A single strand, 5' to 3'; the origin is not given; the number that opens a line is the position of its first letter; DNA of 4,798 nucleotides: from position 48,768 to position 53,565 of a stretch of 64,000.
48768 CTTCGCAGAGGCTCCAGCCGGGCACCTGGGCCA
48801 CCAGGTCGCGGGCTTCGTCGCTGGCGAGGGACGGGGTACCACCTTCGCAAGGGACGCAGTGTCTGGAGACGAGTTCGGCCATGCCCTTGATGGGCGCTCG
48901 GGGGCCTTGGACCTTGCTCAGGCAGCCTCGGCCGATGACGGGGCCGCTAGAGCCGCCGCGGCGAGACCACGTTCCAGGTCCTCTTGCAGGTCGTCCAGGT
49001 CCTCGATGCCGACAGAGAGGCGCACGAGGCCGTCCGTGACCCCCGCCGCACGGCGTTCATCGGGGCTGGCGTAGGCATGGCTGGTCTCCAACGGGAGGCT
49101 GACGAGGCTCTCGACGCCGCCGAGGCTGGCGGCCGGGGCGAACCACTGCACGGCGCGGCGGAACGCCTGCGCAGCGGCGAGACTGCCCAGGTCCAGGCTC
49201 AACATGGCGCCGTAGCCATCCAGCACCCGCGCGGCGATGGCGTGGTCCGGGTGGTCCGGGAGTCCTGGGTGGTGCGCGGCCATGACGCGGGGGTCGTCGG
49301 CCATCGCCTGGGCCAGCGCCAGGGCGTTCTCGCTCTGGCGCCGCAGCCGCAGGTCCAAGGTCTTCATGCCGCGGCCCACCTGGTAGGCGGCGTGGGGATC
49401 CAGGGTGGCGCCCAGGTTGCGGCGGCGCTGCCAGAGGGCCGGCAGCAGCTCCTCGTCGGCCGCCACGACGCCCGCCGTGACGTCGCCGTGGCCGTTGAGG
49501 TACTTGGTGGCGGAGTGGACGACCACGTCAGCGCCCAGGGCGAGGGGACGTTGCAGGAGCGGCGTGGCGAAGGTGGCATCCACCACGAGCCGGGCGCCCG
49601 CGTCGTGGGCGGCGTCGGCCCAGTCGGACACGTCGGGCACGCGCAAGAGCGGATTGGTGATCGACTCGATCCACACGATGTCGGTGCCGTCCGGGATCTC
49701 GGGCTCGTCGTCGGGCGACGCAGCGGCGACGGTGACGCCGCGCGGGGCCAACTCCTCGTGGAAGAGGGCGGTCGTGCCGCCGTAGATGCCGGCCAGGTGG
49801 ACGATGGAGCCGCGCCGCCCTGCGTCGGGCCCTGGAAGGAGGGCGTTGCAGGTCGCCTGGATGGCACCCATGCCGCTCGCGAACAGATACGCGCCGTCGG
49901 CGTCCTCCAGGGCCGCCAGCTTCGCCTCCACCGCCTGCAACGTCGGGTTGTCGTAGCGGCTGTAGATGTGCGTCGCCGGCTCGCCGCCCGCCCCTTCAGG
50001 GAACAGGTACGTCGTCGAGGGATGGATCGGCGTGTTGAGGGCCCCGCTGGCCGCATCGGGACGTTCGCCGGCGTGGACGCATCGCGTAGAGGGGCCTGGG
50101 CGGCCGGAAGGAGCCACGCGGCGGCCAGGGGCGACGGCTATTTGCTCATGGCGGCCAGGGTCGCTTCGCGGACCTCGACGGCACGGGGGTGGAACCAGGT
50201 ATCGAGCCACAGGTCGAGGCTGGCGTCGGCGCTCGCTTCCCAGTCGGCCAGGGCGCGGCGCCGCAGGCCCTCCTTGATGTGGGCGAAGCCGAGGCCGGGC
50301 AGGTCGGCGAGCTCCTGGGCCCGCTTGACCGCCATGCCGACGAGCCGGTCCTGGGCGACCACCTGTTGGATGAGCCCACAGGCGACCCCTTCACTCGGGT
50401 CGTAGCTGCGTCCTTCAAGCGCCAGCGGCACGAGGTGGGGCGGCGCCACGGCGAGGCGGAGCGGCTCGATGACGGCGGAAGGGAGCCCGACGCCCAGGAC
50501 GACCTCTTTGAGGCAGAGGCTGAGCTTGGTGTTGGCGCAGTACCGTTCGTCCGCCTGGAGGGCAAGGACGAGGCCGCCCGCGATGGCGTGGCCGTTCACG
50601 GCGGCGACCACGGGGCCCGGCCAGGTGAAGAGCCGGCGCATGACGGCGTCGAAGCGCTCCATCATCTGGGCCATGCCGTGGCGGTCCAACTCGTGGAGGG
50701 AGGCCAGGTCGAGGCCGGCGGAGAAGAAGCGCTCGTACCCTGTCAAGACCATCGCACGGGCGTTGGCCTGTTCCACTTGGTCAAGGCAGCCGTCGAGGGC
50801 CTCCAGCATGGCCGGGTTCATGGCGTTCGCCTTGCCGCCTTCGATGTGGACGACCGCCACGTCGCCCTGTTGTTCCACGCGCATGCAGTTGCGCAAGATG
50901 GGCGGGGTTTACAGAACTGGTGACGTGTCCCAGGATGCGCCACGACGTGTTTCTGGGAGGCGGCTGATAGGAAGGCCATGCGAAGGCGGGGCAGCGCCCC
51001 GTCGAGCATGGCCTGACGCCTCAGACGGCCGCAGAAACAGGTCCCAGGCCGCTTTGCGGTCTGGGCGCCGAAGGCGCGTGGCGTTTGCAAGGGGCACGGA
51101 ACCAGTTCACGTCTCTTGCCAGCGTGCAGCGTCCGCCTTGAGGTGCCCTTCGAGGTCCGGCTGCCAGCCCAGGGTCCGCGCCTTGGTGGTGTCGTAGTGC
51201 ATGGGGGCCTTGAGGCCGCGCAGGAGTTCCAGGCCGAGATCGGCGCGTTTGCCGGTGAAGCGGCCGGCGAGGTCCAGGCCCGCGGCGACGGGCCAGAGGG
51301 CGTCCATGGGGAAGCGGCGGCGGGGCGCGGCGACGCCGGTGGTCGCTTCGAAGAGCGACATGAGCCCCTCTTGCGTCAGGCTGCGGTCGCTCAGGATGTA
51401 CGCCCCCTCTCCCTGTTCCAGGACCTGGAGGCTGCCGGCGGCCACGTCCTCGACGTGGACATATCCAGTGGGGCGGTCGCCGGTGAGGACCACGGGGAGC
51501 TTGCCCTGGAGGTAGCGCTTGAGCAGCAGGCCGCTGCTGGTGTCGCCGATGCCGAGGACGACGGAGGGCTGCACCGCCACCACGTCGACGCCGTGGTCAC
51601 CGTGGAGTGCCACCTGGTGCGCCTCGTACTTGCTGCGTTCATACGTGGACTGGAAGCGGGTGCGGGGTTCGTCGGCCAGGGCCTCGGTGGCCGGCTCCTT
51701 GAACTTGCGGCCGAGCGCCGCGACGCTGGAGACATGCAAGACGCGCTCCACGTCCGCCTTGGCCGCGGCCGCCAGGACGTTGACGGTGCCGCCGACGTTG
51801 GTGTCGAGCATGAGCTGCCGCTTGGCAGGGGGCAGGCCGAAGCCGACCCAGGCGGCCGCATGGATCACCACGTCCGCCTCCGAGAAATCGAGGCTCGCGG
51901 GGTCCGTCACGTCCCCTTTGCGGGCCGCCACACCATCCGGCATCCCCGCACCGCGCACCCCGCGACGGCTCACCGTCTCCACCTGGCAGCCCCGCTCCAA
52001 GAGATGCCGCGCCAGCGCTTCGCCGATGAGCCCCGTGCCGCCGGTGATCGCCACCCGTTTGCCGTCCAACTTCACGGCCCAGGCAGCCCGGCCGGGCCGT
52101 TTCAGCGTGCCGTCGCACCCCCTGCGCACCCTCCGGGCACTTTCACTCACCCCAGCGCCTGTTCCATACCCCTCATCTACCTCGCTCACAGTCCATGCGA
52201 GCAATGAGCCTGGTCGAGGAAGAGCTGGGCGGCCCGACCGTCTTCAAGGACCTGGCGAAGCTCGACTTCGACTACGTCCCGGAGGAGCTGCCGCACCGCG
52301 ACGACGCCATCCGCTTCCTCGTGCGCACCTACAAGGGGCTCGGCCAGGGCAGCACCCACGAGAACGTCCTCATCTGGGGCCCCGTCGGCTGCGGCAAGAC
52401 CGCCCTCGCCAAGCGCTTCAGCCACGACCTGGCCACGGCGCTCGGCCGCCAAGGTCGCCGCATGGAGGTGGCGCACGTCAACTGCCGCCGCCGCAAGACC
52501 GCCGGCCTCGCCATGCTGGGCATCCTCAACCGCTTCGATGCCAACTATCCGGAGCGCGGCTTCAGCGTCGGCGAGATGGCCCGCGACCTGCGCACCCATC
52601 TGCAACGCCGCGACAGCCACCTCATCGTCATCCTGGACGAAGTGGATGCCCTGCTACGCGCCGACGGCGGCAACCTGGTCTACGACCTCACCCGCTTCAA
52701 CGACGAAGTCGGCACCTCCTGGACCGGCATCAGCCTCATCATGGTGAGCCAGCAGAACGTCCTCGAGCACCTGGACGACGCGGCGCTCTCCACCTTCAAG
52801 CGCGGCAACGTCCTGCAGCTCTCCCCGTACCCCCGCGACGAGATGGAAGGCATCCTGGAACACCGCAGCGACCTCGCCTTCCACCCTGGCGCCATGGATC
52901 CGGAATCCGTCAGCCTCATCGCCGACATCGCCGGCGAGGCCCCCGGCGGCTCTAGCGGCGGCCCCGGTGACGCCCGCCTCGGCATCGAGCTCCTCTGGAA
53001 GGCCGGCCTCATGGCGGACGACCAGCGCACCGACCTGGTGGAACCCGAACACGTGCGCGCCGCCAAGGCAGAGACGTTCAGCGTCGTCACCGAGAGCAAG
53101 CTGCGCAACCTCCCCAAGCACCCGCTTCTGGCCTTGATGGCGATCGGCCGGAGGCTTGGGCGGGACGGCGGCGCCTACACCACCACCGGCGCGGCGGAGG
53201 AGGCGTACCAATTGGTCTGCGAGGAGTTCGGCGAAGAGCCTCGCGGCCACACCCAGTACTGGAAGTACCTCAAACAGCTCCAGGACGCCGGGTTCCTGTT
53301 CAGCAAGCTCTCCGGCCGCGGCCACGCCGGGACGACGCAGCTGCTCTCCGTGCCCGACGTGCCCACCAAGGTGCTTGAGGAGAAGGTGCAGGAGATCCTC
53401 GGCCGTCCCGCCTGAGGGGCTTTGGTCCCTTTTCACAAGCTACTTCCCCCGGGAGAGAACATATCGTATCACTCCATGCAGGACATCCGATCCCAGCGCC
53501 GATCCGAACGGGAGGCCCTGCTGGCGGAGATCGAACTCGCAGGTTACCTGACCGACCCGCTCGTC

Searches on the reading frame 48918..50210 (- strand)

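Call 89: search_protein_families(library=ncbifam, proteins=[window:48918-50210:-], max_evalue=1e-10)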
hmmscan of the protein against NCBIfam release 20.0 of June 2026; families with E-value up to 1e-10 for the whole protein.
window:48918-50210:- (430 aa): 43 families (the best 25 are shown)
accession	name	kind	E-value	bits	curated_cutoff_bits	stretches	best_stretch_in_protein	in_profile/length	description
NF006097.0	PRK08249.1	equivalog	1.2e-101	340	600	1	40-419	11-396/402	cystathionine gamma-synthase family protein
NF006347.0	PRK08574.1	equivalog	1.9e-99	333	477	1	53-417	15-383/385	cystathionine gamma-synthase family protein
NF005047.0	PRK06460.1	equivalog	4.9e-95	318.6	501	1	49-417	10-373/376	hypothetical protein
NF005871.0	PRK07811.1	equivalog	7.9e-95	317.7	513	1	39-417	12-387/389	cystathionine gamma-synthase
NF005695.0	PRK07503.1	equivalog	1e-94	317.5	666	1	39-422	9-400/403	methionine gamma-lyase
TIGR01328.1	met_gam_lyase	equivalog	3.4e-92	309.3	549.7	1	39-417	3-389/391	methionine gamma-lyase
NF005026.0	PRK06434.1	equivalog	2e-90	303.4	634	1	40-418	9-384/385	cystathionine gamma-lyase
NF005758.0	PRK07582.1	equivalog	1e-89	300.9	440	1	37-419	6-371/372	cystathionine gamma-lyase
TIGR02080.1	O_succ_thio_ly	equivalog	2.7e-88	296.3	504.55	1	41-418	5-381/382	cystathionine gamma-synthase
NF005810.0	PRK07671.1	equivalog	8.7e-87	291.6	594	1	42-416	5-376/377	bifunctional cystathionine gamma-lyase/homocysteine desulfhydrase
NF006003.0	PRK08133.1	equivalog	2.7e-84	283.1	522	1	76-417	53-395/396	O-succinylhomoserine sulfhydrylase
TIGR01325.1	O_suc_HS_sulf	equivalog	3.2e-84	282.7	510.05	1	76-416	41-380/380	O-succinylhomoserine sulfhydrylase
TIGR01326.1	OAH_OAS_sulfhy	subfamily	8e-83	278.5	495.1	2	41-251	3-218/418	O-acetylhomoserine aminocarboxypropyltransferase/cysteine synthase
NF004876.0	PRK06234.1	subfamily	1.2e-82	278.1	666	1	39-417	8-396/400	methionine gamma-lyase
NF004821.0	PRK06176.1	equivalog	6.8e-81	272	642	1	42-418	5-378/380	cystathionine gamma-synthase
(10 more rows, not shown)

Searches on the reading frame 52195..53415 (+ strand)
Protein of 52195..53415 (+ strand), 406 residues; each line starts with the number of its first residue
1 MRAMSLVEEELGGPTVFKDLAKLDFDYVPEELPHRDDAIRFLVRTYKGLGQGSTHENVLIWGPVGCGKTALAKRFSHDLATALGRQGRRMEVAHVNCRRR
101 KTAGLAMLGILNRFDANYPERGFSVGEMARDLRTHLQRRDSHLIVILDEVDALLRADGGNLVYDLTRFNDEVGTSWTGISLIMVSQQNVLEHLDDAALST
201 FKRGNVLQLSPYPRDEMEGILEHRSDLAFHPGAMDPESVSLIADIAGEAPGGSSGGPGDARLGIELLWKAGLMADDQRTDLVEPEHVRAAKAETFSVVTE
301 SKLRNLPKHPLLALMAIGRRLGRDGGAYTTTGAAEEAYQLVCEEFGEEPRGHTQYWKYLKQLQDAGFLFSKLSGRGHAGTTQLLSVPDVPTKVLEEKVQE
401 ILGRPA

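Call 89: search_protein_families(library=ncbifam, proteins=[window:52195-53415:+], max_evalue=1e-10)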
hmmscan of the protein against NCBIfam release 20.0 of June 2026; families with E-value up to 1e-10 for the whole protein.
window:52195-53415:+ (406 aa): 5 families
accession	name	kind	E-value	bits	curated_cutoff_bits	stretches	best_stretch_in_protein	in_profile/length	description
NF001623.0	PRK00411.1-1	equivalog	2.7e-84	283.3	311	1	3-402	4-403/411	ORC1-type DNA replication protein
TIGR02928.1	TIGR02928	subfamily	9.7e-73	245.1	181.3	1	16-385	1-365/366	orc1/cdc6 family replication initiation protein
NF001625.0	PRK00411.1-3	equivalog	1.4e-50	172.2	501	1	10-393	14-389/415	ORC1-type DNA replication protein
NF001624.0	PRK00411.1-2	subfamily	3.7e-38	131.4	354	1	15-394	12-369/374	ORC1-type DNA replication protein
NF001626.0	PRK00411.1-5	equivalog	1.6e-29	102.9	417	1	15-377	15-357/374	ORC1-type DNA replication protein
